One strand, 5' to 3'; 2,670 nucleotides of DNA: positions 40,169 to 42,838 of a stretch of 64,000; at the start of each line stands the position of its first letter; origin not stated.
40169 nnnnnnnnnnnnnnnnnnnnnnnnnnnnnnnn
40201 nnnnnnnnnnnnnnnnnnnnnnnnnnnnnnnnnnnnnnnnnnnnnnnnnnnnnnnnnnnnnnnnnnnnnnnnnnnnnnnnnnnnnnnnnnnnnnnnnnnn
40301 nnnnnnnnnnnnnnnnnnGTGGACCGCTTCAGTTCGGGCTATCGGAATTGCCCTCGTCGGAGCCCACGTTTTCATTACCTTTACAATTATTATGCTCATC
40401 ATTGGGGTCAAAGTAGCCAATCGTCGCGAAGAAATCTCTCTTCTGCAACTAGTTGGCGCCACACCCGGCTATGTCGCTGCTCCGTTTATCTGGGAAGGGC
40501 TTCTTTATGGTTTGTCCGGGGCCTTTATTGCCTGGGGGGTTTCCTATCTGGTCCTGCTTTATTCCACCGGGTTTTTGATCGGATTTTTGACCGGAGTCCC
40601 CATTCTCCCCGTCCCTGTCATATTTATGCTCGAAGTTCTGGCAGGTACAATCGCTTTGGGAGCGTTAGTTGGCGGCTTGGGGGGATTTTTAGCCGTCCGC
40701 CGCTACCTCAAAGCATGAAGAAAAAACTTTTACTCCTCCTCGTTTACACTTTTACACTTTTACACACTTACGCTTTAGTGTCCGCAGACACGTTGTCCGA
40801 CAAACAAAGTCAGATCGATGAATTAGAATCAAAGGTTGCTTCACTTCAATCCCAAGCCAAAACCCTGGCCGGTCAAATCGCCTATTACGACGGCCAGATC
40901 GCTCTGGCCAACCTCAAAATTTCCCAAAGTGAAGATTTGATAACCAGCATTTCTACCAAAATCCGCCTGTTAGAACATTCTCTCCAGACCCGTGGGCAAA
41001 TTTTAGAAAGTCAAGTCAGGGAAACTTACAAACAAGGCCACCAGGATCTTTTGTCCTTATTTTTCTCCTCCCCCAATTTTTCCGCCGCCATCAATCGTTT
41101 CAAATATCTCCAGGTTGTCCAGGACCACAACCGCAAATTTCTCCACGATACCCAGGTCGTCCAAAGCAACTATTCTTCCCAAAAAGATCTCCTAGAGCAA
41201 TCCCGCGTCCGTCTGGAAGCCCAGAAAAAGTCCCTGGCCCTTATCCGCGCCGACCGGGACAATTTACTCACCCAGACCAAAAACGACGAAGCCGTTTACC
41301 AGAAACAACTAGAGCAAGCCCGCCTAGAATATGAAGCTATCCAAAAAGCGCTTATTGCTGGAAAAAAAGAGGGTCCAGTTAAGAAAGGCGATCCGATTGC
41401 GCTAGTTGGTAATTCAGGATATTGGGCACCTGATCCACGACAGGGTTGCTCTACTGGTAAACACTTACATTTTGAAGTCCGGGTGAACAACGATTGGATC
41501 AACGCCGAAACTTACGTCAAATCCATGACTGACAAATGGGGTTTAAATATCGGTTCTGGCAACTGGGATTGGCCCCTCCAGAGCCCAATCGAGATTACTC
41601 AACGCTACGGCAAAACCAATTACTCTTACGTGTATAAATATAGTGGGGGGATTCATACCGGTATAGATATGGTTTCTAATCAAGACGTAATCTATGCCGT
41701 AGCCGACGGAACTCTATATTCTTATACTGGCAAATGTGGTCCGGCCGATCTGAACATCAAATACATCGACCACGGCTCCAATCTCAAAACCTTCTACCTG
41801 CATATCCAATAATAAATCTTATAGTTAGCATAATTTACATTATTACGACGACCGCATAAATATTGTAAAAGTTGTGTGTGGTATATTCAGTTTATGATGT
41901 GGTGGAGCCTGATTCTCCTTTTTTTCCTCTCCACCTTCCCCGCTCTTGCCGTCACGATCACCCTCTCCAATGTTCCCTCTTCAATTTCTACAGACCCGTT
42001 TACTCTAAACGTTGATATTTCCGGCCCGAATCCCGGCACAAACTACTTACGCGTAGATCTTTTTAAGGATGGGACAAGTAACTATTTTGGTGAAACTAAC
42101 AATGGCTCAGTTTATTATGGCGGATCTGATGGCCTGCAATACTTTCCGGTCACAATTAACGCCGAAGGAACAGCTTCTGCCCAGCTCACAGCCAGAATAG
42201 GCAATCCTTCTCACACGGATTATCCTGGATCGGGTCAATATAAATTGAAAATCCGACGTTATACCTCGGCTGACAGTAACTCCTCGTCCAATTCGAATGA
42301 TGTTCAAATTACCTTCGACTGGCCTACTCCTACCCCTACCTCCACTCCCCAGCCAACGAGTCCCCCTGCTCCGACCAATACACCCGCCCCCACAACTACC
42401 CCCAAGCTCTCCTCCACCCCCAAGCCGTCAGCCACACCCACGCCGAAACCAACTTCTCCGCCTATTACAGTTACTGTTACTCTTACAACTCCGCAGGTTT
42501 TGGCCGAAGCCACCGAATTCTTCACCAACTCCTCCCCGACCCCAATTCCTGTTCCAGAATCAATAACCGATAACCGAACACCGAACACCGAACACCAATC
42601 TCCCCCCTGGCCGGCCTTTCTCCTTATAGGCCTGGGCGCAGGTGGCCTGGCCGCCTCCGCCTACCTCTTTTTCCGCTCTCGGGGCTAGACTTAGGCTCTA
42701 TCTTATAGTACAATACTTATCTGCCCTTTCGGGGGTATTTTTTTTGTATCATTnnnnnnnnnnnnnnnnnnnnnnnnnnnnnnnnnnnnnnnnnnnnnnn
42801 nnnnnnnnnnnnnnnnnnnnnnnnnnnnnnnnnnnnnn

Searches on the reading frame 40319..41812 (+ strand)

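Call 84: search_protein_families(library=pfam, proteins=[window:40319-41812:+], max_evalue=0.01)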
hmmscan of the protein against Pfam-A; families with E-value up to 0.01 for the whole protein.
window:40319-41812:+ (497 aa): 2 families
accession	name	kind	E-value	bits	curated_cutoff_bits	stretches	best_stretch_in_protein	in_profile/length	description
PF01551.29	Peptidase_M23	-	7.6e-12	45.7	28.7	2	338-395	49-95/96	Peptidase family M23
PF24568.1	CC_PcsB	-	8.4e-07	29.2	27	1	216-279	2-66/75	Peptidoglycan hydrolase PcsB, coiled-coil domain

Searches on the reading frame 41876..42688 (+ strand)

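Call 84: search_protein_families(library=pfam, proteins=[window:41876-42688:+], max_evalue=0.01)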
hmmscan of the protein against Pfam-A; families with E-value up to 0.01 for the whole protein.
window:41876-42688:+ (270 aa): 1 family
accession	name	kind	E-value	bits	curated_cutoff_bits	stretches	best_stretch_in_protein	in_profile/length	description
PF24801.1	FNIII-A_GpJ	-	0.0047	17.5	27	1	89-146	68-118/126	Tip attachment protein J,FNIII-A domain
